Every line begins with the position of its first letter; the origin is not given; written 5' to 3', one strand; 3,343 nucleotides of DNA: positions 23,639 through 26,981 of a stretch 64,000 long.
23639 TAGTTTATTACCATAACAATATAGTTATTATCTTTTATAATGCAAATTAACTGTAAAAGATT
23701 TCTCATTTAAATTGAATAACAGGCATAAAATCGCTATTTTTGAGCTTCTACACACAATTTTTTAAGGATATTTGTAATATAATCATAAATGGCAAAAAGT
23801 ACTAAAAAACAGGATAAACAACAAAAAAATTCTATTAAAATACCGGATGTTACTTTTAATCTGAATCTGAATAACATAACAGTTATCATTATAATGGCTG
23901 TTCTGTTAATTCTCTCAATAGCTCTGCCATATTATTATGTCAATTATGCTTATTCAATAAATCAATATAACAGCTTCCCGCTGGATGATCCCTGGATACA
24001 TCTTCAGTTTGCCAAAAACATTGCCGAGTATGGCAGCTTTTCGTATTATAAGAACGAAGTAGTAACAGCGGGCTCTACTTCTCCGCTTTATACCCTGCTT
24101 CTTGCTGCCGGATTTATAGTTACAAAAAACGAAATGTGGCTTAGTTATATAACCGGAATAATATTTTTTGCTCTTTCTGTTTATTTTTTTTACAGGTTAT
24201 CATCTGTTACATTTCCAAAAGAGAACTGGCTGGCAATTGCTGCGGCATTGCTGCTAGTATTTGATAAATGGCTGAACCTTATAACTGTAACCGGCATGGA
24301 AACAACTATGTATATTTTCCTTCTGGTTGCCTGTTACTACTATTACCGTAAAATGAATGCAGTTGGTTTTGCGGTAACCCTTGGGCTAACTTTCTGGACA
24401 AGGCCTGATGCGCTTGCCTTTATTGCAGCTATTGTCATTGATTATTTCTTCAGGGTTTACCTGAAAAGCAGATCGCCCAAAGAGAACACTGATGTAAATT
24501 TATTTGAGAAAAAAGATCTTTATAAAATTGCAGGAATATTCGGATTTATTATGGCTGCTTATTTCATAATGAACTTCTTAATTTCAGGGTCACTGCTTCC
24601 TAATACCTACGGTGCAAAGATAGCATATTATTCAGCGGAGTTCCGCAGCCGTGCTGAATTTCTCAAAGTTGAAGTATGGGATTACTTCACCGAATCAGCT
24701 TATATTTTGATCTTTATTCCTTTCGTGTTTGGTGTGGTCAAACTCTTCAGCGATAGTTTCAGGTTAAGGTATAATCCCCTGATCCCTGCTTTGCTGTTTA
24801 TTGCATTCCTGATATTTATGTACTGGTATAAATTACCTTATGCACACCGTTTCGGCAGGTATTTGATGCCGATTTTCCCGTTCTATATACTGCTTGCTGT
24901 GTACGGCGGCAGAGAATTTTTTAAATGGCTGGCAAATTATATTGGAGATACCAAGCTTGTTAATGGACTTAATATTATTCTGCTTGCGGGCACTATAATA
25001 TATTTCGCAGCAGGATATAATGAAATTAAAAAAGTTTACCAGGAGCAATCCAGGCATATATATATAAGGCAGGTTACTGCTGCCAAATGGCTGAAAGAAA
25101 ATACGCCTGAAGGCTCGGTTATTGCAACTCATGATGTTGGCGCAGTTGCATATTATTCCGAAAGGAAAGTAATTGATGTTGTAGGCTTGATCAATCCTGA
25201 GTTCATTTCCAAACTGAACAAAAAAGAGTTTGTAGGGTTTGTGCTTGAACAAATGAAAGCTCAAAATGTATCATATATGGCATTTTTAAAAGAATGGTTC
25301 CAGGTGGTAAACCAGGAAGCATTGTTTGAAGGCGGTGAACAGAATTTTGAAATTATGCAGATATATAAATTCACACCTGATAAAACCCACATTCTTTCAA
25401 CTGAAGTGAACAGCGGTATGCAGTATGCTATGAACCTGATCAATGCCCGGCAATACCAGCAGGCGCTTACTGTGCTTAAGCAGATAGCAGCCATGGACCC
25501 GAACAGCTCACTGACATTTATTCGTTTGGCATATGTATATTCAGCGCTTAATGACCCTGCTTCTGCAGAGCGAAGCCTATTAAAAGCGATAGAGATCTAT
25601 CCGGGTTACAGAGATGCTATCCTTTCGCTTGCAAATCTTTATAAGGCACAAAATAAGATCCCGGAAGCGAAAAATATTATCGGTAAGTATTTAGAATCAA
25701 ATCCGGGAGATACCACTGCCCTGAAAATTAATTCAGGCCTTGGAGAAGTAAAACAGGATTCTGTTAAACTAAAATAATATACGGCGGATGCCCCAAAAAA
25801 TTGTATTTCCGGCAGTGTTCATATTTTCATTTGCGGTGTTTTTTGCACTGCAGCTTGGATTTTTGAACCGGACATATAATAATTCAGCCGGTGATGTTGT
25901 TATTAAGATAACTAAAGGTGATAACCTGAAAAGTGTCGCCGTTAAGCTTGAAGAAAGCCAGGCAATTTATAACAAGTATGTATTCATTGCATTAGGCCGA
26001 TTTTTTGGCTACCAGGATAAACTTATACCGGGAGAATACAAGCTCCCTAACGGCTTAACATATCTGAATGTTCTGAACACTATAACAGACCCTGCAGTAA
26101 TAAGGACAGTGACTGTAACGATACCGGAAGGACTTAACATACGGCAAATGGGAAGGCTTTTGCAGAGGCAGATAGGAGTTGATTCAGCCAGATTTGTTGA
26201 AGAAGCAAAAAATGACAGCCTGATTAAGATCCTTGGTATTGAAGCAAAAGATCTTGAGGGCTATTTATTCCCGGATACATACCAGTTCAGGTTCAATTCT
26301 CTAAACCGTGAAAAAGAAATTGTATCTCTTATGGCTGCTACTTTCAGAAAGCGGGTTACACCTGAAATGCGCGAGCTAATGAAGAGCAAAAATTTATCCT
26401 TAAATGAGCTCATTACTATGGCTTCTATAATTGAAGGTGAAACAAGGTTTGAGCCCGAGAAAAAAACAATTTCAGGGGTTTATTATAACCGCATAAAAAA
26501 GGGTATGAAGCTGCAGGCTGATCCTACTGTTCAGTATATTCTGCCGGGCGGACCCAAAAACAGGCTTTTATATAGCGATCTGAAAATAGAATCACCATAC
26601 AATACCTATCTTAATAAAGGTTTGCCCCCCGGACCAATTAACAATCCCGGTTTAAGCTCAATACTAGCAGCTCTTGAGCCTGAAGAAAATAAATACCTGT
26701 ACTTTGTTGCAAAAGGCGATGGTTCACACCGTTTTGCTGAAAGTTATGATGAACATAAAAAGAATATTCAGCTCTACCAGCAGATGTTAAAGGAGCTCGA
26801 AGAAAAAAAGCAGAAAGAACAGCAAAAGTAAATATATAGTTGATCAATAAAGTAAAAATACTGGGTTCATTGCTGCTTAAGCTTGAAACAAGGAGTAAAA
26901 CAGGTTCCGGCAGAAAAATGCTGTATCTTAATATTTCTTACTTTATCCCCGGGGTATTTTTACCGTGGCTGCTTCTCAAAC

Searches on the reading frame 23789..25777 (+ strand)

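Call 33: search_protein_families(library=pfam, proteins=[window:23789-25777:+], max_evalue=0.001)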
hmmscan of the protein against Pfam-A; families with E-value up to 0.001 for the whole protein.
window:23789-25777:+ (662 aa): 9 families
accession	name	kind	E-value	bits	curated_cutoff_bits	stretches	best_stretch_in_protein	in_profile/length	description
PF14559.12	TPR_19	-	3.2e-13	50.2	25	2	589-642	6-59/68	Tetratricopeptide repeat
PF13428.12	TPR_14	-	1.3e-09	38.2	23.5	0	579-615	6-42/44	Tetratricopeptide repeat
PF07719.23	TPR_2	-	5.3e-08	32.8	27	0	577-606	4-33/34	Tetratricopeptide repeat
PF13174.12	TPR_6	-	4.7e-07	30.5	26.3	0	545-573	5-33/33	Tetratricopeptide repeat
PF13181.12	TPR_8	-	4.1e-06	27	25.7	0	578-605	5-32/34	Tetratricopeptide repeat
PF13431.12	TPR_17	-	1.1e-05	25.7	24.4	0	564-594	3-33/34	Tetratricopeptide repeat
PF00515.34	TPR_1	-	1.7e-05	24.9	27.8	0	576-607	3-34/34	Tetratricopeptide repeat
PF13432.12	TPR_16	-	0.00038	21.3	32.7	0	549-607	6-64/65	Tetratricopeptide repeat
PF13424.12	TPR_12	-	0.00058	20.4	30.1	0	556-604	26-75/77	Tetratricopeptide repeat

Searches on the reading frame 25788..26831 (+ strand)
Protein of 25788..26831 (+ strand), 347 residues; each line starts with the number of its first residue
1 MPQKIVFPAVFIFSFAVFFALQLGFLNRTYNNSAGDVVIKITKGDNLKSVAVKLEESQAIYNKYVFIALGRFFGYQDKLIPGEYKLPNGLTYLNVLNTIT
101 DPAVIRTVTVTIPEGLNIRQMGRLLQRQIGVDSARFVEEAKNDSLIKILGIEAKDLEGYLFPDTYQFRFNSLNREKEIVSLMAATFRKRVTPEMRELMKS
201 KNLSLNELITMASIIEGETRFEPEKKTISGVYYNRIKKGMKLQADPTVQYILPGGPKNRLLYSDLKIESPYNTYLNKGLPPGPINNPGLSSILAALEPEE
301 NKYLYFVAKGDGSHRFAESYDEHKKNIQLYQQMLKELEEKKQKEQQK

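Call 33: search_protein_families(library=pfam, proteins=[window:25788-26831:+], max_evalue=0.001)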
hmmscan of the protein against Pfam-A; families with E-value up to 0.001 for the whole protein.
window:25788-26831:+ (347 aa): 1 family
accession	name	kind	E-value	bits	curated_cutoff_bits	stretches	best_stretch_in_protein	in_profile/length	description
PF02618.21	YceG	-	4.4e-85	285.9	32.4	1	39-328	1-274/275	YceG-like family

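Call 52: find_encoding_contigs(protein=window:25788-26831:+, flank=10000, max_places=8)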
Protein window:25788-26831:+ (347 aa): 1 contig read that carries it; 1 place shown.
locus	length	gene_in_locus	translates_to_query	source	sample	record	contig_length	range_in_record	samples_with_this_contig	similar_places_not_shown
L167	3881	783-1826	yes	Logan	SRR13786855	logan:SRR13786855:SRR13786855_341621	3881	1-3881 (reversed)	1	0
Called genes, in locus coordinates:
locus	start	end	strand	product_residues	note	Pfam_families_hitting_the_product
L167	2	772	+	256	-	?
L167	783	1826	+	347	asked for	PF02618:YceG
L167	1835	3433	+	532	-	-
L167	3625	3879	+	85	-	?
